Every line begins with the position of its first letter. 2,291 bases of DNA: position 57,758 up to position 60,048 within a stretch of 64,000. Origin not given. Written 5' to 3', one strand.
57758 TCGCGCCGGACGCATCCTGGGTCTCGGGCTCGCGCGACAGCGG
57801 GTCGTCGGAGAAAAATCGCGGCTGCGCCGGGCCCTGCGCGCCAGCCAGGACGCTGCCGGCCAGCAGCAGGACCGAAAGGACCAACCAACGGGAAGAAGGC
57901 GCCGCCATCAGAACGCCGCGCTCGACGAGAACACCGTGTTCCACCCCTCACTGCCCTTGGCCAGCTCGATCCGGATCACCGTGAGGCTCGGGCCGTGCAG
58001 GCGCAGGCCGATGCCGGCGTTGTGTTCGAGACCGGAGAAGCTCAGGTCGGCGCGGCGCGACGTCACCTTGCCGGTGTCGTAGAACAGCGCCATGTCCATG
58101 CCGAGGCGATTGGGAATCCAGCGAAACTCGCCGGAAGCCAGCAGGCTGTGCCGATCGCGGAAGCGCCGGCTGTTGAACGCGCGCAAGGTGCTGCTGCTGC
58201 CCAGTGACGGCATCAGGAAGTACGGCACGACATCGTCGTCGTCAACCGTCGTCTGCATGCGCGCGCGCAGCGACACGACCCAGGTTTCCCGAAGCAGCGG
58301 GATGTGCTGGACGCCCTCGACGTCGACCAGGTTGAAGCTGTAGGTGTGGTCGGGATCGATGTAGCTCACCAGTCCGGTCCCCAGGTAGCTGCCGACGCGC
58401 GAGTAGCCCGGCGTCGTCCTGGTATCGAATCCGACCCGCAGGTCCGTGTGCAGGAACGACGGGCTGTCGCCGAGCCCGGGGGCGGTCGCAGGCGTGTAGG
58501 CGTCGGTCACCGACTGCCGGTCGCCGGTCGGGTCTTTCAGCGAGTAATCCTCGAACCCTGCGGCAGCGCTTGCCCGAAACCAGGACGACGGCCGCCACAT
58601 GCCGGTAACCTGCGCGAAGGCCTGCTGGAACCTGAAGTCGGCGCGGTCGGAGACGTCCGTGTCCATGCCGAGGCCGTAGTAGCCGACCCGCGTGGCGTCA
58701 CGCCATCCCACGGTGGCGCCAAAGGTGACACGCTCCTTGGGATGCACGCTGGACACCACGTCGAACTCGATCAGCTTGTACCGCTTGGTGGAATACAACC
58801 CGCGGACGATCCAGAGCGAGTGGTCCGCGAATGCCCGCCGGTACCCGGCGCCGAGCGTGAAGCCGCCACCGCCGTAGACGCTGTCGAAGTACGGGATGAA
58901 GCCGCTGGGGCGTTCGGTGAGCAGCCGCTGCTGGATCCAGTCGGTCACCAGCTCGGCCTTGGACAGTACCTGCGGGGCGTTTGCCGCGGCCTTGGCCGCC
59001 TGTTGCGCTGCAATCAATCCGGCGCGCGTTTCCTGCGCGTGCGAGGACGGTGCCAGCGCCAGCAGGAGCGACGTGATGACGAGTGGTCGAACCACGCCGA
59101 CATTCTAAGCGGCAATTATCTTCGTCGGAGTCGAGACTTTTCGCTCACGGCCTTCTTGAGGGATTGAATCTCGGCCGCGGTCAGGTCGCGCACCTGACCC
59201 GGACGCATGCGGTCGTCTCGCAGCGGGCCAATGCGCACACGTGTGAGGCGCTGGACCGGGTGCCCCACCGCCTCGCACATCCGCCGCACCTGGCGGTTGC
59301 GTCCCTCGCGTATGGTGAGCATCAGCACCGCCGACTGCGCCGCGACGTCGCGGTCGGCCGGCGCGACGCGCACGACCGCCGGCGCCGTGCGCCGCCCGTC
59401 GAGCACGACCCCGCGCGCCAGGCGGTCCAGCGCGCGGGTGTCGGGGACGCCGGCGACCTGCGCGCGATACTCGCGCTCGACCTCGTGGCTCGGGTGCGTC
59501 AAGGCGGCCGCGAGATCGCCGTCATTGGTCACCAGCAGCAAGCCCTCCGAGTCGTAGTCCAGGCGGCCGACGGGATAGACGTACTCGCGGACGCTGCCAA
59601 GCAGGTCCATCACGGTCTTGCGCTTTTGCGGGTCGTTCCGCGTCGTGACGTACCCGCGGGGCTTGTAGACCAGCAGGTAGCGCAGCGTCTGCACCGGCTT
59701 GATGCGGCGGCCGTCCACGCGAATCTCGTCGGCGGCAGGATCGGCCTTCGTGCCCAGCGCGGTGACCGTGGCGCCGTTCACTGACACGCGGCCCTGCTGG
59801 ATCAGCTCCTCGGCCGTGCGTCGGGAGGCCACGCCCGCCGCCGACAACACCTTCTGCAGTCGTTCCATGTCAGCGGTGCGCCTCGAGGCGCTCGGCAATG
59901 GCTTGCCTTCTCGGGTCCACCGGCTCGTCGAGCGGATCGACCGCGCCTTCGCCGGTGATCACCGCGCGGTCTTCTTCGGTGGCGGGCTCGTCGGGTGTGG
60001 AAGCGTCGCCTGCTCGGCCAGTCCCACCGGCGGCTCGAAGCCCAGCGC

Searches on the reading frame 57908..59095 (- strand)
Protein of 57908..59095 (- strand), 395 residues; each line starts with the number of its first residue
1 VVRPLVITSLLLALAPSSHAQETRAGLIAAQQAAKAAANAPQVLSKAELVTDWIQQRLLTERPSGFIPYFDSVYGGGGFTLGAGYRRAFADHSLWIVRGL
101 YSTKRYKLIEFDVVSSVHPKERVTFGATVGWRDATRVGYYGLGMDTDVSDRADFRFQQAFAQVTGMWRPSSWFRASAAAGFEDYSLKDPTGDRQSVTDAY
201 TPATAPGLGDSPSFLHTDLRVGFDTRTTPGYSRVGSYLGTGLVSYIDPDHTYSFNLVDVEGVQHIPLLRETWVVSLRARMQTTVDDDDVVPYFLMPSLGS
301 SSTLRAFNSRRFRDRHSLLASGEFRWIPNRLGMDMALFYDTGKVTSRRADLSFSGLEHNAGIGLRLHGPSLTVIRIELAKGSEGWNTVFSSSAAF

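Call 18: find_encoding_contigs(protein=window:57908-59095:-, flank=10000, max_places=6)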
Protein window:57908-59095:- (395 aa): no gene with exactly this product is on record in the collection.

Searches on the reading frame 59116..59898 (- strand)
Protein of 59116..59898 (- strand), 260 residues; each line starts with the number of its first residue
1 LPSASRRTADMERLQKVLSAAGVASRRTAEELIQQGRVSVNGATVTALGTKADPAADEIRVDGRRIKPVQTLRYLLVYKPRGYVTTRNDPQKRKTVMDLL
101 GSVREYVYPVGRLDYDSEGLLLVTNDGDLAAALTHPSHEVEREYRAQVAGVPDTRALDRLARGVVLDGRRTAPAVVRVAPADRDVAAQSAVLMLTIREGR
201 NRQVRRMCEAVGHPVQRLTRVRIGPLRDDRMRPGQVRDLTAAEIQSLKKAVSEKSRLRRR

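Call 10: find_encoding_contigs(protein=window:59116-59898:-, flank=10000, max_places=6)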
Protein window:59116-59898:- (260 aa): no gene with exactly this product is on record in the collection.

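Call 17: find_encoding_contigs(protein=window:59116-59868:-, flank=10000, max_places=6)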
Protein window:59116-59868:- (250 aa): 1 contig read that carries it; 1 place shown.
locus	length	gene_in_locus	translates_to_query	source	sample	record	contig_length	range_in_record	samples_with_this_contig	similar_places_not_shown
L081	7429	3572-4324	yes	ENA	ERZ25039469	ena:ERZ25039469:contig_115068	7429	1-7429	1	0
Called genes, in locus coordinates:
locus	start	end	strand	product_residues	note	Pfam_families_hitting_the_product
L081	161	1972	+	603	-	PF00579:tRNA-synt_1b, PF02616:SMC_ScpA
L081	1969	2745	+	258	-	PF04079:SMC_ScpB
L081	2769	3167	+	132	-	-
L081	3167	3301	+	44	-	-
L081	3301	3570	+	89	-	PF00023:Ank (faint), PF12796:Ank_2 (faint)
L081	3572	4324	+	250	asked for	PF01479:S4, PF00849:PseudoU_synth_2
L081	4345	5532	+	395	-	-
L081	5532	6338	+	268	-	-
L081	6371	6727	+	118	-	-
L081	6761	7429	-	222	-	?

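Call 20: find_encoding_contigs(protein=window:59116-59868:-, flank=10000, max_places=10)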
Protein window:59116-59868:- (250 aa): 1 contig read that carries it; 1 place shown.
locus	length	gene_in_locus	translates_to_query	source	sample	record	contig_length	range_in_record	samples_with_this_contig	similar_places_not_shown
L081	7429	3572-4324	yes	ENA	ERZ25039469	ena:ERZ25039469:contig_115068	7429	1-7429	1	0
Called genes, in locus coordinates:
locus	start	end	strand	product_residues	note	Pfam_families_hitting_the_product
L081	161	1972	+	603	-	PF00579:tRNA-synt_1b, PF02616:SMC_ScpA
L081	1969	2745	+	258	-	PF04079:SMC_ScpB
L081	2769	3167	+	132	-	-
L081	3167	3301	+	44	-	-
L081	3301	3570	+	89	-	PF00023:Ank (faint), PF12796:Ank_2 (faint)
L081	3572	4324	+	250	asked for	PF01479:S4, PF00849:PseudoU_synth_2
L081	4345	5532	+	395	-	-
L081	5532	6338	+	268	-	-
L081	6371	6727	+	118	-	-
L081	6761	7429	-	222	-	?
